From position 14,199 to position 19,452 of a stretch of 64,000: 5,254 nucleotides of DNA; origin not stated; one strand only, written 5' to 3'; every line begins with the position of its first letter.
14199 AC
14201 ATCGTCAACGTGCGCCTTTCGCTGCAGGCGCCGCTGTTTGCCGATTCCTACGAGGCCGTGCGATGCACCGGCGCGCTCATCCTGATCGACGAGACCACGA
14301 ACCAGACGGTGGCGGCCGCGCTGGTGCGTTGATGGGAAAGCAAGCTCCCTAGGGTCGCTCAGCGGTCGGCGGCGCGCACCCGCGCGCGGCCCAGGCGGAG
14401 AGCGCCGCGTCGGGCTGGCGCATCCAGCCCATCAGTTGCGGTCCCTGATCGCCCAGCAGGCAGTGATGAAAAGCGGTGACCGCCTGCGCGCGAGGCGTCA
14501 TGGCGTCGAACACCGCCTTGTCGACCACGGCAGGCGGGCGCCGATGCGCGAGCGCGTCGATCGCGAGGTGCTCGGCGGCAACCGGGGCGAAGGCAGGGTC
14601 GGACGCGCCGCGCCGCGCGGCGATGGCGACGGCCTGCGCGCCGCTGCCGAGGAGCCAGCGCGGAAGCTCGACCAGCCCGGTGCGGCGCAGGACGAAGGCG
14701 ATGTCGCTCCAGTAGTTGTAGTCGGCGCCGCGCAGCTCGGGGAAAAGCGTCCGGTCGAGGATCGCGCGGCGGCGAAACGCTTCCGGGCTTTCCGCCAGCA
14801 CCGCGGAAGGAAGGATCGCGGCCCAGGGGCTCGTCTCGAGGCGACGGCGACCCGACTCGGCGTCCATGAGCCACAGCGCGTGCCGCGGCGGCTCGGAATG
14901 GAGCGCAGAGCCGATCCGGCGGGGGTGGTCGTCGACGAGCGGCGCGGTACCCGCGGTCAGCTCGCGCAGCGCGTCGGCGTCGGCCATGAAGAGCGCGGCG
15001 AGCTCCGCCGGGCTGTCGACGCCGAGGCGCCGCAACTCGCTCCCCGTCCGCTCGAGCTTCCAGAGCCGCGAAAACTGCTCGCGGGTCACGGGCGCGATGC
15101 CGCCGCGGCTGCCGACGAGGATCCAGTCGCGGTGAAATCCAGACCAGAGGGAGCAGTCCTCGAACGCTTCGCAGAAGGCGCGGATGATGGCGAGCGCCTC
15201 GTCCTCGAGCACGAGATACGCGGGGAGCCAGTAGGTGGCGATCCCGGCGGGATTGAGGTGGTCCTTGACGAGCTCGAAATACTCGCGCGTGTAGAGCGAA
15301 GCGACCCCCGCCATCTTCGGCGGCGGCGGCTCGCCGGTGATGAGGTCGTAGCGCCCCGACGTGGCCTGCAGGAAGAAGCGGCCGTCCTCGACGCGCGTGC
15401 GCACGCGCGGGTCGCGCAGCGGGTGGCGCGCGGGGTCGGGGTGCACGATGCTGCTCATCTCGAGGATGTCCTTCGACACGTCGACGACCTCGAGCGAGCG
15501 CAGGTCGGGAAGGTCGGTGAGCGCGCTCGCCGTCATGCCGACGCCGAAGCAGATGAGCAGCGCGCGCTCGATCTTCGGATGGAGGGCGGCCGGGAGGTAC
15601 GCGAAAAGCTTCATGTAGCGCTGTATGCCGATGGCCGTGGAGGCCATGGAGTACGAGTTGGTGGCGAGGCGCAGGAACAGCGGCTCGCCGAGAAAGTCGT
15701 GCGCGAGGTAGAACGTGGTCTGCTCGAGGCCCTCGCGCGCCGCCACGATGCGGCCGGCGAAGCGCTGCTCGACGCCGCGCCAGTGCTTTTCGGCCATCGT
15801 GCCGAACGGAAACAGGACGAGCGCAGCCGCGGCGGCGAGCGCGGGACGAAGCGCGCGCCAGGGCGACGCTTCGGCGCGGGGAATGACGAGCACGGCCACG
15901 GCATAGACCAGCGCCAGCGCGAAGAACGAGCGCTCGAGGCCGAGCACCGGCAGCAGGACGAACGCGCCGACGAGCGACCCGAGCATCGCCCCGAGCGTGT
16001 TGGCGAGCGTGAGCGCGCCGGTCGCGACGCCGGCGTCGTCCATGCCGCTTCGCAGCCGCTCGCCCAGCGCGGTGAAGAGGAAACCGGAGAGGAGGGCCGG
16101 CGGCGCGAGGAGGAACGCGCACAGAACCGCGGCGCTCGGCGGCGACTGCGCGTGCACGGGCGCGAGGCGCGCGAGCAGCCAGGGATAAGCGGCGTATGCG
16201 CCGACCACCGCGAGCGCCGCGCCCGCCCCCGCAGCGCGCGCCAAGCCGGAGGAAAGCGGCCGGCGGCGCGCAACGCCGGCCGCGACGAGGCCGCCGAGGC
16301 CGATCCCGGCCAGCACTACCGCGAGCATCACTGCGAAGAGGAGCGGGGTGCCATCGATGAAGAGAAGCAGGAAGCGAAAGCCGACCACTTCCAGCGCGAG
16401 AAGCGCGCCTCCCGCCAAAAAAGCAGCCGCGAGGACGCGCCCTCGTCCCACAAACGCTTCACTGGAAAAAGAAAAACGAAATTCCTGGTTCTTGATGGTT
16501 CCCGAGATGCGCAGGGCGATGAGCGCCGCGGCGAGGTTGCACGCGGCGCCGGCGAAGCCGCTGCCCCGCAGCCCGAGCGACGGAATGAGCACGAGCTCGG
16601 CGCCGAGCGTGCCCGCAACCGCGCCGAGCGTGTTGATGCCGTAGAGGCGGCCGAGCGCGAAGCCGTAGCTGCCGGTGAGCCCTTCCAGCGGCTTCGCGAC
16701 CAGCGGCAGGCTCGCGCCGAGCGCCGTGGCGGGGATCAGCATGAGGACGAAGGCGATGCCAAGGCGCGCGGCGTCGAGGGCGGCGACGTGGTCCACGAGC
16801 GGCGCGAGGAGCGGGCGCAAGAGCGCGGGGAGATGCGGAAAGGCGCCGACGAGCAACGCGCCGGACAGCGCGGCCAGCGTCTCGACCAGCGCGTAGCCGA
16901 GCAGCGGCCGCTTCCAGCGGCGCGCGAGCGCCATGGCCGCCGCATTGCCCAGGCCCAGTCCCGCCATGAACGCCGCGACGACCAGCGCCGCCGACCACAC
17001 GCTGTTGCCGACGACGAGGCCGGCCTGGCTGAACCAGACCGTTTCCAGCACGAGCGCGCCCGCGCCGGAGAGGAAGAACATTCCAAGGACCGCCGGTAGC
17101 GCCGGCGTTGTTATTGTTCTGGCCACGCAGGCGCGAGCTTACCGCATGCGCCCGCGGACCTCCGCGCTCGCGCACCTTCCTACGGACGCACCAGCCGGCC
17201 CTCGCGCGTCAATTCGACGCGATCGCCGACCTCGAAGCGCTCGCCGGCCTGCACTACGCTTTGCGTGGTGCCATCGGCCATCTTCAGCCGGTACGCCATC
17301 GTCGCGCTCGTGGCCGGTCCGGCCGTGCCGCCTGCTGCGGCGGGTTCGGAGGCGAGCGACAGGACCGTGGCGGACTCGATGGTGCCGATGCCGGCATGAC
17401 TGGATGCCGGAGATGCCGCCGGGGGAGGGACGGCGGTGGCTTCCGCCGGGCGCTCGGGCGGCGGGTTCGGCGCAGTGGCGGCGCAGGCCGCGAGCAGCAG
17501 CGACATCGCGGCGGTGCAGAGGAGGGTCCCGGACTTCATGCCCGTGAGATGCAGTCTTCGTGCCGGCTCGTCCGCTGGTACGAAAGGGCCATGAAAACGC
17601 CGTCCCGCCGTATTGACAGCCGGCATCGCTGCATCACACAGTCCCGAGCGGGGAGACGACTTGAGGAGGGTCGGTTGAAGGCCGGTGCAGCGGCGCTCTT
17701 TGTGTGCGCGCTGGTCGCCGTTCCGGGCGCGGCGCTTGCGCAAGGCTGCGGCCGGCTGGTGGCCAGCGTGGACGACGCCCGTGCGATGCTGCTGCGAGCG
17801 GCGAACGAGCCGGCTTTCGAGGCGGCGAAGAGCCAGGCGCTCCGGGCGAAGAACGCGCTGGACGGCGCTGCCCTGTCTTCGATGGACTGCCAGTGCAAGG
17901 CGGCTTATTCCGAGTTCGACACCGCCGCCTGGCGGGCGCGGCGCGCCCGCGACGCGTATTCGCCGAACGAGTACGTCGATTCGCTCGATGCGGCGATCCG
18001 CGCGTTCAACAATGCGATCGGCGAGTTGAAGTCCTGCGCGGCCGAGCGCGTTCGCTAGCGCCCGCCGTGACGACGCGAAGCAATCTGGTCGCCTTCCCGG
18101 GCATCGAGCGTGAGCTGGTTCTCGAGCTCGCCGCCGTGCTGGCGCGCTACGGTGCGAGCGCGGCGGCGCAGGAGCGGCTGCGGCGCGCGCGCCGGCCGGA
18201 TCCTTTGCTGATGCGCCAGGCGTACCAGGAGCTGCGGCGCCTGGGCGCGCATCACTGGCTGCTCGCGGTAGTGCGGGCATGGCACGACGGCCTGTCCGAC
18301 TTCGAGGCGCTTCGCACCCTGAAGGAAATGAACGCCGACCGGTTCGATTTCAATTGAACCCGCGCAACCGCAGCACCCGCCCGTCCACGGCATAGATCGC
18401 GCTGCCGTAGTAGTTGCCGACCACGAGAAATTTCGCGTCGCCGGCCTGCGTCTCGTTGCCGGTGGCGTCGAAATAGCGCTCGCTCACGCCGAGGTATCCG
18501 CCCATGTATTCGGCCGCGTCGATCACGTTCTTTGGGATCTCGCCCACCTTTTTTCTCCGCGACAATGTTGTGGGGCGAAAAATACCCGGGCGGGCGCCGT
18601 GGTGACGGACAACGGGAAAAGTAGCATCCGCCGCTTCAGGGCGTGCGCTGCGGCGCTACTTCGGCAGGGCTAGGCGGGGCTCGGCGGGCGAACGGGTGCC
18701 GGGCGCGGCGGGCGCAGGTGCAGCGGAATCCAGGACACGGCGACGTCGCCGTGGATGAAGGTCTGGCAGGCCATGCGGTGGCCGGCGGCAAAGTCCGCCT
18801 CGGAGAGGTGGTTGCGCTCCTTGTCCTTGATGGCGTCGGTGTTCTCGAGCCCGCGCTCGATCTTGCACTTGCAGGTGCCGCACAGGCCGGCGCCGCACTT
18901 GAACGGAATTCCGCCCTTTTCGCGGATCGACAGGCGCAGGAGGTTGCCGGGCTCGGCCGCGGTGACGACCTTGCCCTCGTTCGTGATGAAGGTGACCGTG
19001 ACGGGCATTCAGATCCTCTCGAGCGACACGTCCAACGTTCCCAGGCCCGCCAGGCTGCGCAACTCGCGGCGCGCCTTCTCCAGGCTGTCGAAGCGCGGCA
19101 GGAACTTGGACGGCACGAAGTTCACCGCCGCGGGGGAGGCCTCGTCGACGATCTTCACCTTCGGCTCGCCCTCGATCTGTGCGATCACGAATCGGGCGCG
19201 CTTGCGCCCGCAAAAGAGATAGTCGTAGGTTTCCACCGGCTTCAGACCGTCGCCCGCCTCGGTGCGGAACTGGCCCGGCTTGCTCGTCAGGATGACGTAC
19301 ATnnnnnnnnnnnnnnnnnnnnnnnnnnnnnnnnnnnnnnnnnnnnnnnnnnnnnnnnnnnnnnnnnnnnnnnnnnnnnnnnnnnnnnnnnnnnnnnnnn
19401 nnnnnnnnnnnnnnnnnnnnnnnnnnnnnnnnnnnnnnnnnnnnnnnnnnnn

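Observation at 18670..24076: Candidate new oxygenase module: CADD/HDO-type diiron protein with two dedicated [2Fe-2S] ferredoxins, aldehyde dehydrogenase, GlcG, TctC receptor and GntR regulator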

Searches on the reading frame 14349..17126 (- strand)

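Call 82: search_protein_families(library=pfam, proteins=[window:14349-17126:-], max_evalue=0.001)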
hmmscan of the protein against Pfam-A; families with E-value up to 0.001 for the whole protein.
window:14349-17126:- (925 aa): 1 family
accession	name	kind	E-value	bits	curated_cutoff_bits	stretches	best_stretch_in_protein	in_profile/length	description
PF01564.23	Spermine_synth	-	7.1e-10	39.2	22.9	1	503-631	3-129/186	Spermine/spermidine synthase domain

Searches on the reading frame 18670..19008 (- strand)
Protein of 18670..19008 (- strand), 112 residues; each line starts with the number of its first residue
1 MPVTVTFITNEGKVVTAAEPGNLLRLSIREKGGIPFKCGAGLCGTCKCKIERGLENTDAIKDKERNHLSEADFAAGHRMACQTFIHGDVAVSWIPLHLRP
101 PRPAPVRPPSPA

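Call 3: search_protein_families(library=pfam, proteins=[window:18670-19008:-], max_evalue=0.01)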
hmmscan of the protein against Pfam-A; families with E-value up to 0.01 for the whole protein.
window:18670-19008:- (112 aa): 1 family
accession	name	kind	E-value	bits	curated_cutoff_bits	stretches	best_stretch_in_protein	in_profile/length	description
PF00111.32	Fer2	-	3.4e-11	43.3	21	1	10-85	5-76/77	2Fe-2S iron-sulfur cluster binding domain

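Call 4: search_protein_families(library=ncbifam, proteins=[window:18670-19008:-], max_evalue=0.01)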
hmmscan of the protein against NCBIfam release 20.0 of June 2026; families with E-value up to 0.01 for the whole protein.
window:18670-19008:- (112 aa): 12 families
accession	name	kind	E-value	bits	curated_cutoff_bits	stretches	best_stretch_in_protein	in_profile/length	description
TIGR02160.1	PA_CoA_Oxy5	hypoth_equivalog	2.8e-09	36.2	420.8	1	4-88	266-345/352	1,2-phenylacetyl-CoA epoxidase subunit PaaE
NF040810.1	BenC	equivalog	3.4e-09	36.3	430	1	13-91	13-89/333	benzoate 1,2-dioxygenase electron transfer component BenC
NF040756.1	corr_regen_AcsV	exception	5.8e-09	34.9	800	1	5-92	2-84/632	corrinoid activation/regeneration protein AcsV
NF008822.0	PRK11872.1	equivalog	8e-09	34.9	402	1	16-91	18-90/341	anthranilate 1,2-dioxygenase electron transfer component AntC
TIGR01941.1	nqrF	equivalog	4.4e-08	32.5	295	1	3-91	32-118/405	NADH:ubiquinone reductase (Na(+)-transporting) subunit F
TIGR02008.1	fdx_plant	subfamily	2.6e-07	30.3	81.15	1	4-91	4-88/97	ferredoxin [2Fe-2S]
NF058606.1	GlBtMonoRdsGbcB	equivalog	1.6e-06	27.3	500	1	5-92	280-361/362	glycine betaine monooxygenase reductase subunit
NF004317.0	PRK05713.1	equivalog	3.7e-06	26.4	338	1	15-92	11-83/312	iron-sulfur-binding ferredoxin reductase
TIGR02007.1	fdx_isc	equivalog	6e-06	26.4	132.1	1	9-91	12-96/110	ISC system 2Fe-2S type ferredoxin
NF007964.0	PRK10684.1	equivalog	2.4e-05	23.4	383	1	33-91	279-332/333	NADH oxidoreductase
NF045803.1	MethMoxFADbindMmoC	equivalog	4.8e-05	22.3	500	1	4-92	3-90/343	aromatic/alkene monooxygenase hydroxylase FAD-binding subunit MmoC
NF007985.1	PRK10713.1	equivalog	0.0041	16.7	75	1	12-53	8-49/81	class I ribonucleotide reductase maintenance protein YfaE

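Call 59: search_solved_structures(query=window:18670-19008:-, max_evalue=0.0001)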
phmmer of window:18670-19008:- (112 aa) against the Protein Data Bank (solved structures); distinct sequences matched with E-value up to 0.0001: 7.
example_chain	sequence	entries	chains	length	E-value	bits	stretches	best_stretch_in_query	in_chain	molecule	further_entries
1wri_A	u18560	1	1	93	6.3e-06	29.2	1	5-91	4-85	Ferredoxin II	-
1fxi_A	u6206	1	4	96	1.9e-05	27.7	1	5-91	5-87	FERREDOXIN I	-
8a1t_F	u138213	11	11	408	2.1e-05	27.5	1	13-90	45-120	Na(+)-translocating NADH-quinone reductase subunit F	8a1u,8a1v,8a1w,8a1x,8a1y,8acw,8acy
7xk3_F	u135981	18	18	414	2.2e-05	27.5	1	13-90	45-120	Na(+)-translocating NADH-quinone reductase subunit F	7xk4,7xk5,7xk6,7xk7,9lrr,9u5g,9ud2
3av8_A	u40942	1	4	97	6.8e-05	25.9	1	5-91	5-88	Ferredoxin-1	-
9i2a_A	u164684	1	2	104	8.1e-05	25.7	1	14-88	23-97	Ferredoxin-4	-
1gaq_B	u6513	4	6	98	9.1e-05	25.5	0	5-91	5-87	FERREDOXIN I | Ferredoxin-1, chloroplastic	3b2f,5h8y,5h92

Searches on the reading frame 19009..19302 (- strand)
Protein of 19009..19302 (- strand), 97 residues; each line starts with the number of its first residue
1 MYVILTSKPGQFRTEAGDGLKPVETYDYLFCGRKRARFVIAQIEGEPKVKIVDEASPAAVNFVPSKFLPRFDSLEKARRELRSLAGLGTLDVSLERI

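Call 3: search_protein_families(library=pfam, proteins=[window:19009-19302:-], max_evalue=0.01)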
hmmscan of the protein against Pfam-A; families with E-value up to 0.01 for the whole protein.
window:19009-19302:- (97 aa): 0 families

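Call 4: search_protein_families(library=ncbifam, proteins=[window:19009-19302:-], max_evalue=0.01)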
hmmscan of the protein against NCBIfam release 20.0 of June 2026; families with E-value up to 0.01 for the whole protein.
window:19009-19302:- (97 aa): 0 families

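Call 6: search_solved_structures(query=window:19009-19302:-, max_evalue=10, show_alignments=2)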
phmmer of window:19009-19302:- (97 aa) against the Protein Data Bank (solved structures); distinct sequences matched with E-value up to 10: 3.
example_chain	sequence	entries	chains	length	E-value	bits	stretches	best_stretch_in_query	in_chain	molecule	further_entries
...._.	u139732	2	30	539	0.021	18.3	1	11-61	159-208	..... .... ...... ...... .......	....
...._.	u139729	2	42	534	0.04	17.4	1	11-62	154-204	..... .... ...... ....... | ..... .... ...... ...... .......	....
2ihy_A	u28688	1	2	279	0.5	13.8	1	17-76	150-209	ABC transporter, ATP-binding protein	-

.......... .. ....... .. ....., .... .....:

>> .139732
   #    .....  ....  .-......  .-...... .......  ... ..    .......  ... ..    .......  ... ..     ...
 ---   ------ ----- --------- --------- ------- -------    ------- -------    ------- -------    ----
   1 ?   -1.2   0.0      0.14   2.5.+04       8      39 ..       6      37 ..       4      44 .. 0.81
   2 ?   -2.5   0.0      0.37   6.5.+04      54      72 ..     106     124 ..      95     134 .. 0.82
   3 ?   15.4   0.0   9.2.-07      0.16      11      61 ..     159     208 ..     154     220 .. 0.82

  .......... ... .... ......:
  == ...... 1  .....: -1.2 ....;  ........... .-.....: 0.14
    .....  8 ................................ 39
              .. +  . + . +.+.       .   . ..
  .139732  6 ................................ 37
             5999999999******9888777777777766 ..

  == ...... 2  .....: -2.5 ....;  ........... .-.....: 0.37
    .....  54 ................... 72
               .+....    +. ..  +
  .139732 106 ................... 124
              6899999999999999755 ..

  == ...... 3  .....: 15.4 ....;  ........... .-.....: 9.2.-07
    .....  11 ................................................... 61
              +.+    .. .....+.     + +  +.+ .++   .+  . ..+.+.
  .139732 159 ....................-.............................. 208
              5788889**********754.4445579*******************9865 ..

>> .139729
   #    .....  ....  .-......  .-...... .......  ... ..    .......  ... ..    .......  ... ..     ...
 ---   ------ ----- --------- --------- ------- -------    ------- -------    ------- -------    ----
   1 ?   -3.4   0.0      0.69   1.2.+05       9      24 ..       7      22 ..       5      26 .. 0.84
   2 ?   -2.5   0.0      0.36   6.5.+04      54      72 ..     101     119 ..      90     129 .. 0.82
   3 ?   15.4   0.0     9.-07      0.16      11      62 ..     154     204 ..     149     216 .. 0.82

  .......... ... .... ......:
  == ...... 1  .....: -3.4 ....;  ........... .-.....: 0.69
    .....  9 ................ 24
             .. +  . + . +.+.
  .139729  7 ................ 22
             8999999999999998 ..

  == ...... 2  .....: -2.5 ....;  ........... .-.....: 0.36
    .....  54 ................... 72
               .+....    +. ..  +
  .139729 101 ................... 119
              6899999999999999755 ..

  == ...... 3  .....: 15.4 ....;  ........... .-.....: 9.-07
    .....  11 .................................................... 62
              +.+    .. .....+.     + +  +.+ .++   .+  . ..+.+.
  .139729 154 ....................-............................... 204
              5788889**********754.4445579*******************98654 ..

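Call 19: find_homologous_proteins(query=window:19009-19302:-, max_evalue=0.001)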
Query window:19009-19302:- (97 aa): 874 proteins with E <= 0.001 among 881 candidates; the best 120 are listed.
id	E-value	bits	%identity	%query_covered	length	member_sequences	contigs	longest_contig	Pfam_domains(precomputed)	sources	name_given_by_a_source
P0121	4.9e-56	204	100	100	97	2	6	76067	-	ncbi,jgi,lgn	ncbi:MAG TPA: ferredoxin [Burkholderiales bacterium]|jgi:hypothetical protein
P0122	5.0e-52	191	94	100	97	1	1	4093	-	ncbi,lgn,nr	ncbi:MAG TPA: ferredoxin [Burkholderiales bacterium]|nr:ferredoxin [Burkholderiales bacterium]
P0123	5.0e-51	188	93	100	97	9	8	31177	-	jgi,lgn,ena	jgi:hypothetical protein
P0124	2.6e-50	186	90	100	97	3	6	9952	-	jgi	-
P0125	1.4e-49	184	90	100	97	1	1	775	-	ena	-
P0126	9.9e-48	178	88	100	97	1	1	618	-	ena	-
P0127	7.2e-47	175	84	100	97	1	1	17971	-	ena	-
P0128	9.8e-47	175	86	100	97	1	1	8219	-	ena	-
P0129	3.6e-46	173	85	100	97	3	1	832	-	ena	-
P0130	5.0e-46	172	84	100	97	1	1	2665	-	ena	-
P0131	2.7e-44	167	81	100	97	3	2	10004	-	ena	-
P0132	1.8e-43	164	79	100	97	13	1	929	-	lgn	-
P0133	1.4e-42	161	77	100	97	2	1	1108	-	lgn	-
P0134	3.6e-42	160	78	100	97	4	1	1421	-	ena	-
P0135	7.4e-42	159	76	100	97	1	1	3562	-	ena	-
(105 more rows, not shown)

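Call 29: predict_structure(alignment_id=A1)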
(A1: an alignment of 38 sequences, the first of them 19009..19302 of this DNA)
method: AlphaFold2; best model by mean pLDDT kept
length: 97 residues; sequences in the alignment: 38
mean_pLDDT: 91.8   pTM: 0.82
mean pLDDT of the five models: 91.8, 81.1, 79.2, 78.4, 75.5
residues with pLDDT >= 90: 75; 70-90: 20; 50-70: 2; < 50: 0
segments of 3 or more residues with pLDDT < 50: none
pLDDT, mean of each block of 10 residues (from residue 1): 94 92 95 94 93 91 93 96 79 91
secondary structure, 60 per line:
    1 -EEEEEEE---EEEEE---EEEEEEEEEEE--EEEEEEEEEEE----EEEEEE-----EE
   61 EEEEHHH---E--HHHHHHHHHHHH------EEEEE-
elements in order: E2-8 E12-16 E20-30 E33-43 E48-53 E59-64 H74-85 E92-96

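Call 32: fold_search(model_id=the predicted structure, library=pdb)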
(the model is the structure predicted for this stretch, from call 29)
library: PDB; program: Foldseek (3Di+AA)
matches with E <= 10: 698; with E <= 0.001: 0
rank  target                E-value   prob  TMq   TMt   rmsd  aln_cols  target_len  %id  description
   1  3fcg_A                2.3e-01  0.25  0.19  0.23  13.5        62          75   16  Crystal Structure Analysis of the Middle Domain of the Caf1A Usher (released 2008-12-16)
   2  5vna_D                2.6e-01  0.12  0.24  0.20  16.6       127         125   12  Crystal structure of human YEATS domain (released 2018-09-05)
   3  6cjz_MODEL_1_A        3.2e-01  0.41  0.32  0.30   5.3        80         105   11  Solution Structure of Amebosin (released 2019-02-06)
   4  4zi8_A                3.2e-01  0.23  0.24  0.11   5.4        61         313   13  Structure of mouse clustered PcdhgC3 EC1-3 (released 2015-10-28)
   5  4zpq_B                3.6e-01  0.23  0.25  0.11   5.3        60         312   13  Crystal Structure of Protocadherin Gamma C5 EC1-3 (released 2015-10-28)
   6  5szn_A                4.0e-01  0.15  0.19  0.05  11.5        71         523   17  Protocadherin gamma A9 extracellular cadherin domains 1-5 (released 2016-10-19)
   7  6eit_4                4.2e-01  0.44  0.33  0.36   5.2        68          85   13  Coxsackievirus A24v in complex with the D1-D2 fragment of ICAM-1 (released 2018-01-10)
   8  1ctn                  4.4e-01  0.23  0.26  0.06  13.1        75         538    9  CRYSTAL STRUCTURE OF A BACTERIAL CHITINASE AT 2.3 ANGSTROMS RESOLUTION (released 1995-02-07)
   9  5vna_A                4.9e-01  0.08  0.24  0.18  18.1       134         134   11  Crystal structure of human YEATS domain (released 2018-09-05)
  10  7vrg_A                4.9e-01  0.07  0.17  0.05  17.9        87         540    7  Crystal structure of chitinase-h from O. furnacalis in complex with Lynamicin B (released 2022-03-02)
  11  4kdv                  5.2e-01  0.10  0.19  0.19  13.2        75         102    5  Crystal structure of a bacterial immunoglobulin-like domain from the M. primoryensis ice-binding adhesin (released 2013-10-02)
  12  2dmb_MODEL_1_A        5.2e-01  0.06  0.15  0.13  14.7        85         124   14  Solution structure of the 15th Filamin domain from human Filamin-B (released 2006-10-20)
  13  7jfy_C                5.5e-01  0.10  0.24  0.20  16.8       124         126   11  GAS41 YEATS domain in complex with 5 (released 2021-07-21)
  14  7eif                  5.5e-01  0.05  0.20  0.15  17.9       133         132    9  Crystal structure of GAS41 YEATS domain (released 2022-04-06)
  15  5szm_A                5.8e-01  0.16  0.24  0.09   5.6        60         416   10  Protocadherin gamma A8 extracellular cadherin domains 1-4 (released 2016-10-19)
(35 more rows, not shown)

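Call 61: search_protein_families(library=pfam, proteins=[window:19009-19302:-], max_evalue=10)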
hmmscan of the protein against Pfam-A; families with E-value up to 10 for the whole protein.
window:19009-19302:- (97 aa): 0 families
